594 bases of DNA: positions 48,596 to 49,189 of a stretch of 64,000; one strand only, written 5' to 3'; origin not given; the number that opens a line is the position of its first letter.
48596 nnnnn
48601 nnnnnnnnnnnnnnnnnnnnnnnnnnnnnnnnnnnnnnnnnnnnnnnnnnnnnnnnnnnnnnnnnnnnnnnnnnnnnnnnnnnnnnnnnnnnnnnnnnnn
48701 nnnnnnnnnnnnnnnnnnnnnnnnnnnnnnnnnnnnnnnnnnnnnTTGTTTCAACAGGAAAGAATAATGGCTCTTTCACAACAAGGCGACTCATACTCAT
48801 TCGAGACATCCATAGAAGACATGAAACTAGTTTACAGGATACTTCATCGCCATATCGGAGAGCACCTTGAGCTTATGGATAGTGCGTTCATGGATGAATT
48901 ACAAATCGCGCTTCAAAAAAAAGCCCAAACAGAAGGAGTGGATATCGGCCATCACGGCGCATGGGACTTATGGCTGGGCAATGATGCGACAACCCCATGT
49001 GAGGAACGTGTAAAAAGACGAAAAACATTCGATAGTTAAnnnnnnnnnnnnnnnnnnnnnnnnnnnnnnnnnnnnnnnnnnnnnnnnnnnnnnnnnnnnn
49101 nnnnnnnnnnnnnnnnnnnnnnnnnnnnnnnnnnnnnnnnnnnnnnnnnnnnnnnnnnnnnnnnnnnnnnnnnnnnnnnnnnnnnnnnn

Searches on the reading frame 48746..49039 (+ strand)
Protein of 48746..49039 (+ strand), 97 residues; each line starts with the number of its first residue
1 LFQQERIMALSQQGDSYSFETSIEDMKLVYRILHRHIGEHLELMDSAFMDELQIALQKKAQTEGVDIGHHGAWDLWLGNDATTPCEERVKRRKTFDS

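Call 3: search_protein_families(library=pfam, proteins=[window:48746-49039:+], max_evalue=0.01)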
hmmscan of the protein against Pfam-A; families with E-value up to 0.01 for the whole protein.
window:48746-49039:+ (97 aa): 0 families

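Call 4: search_protein_families(library=ncbifam, proteins=[window:48746-49039:+], max_evalue=0.01)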
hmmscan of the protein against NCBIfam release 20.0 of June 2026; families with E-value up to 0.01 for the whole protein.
window:48746-49039:+ (97 aa): 0 families

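Call 89: search_protein_families(library=padloc, proteins=[window:48767-49039:+], max_evalue=0.001)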
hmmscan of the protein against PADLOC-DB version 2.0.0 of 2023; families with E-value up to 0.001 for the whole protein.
window:48767-49039:+ (90 aa): 0 families
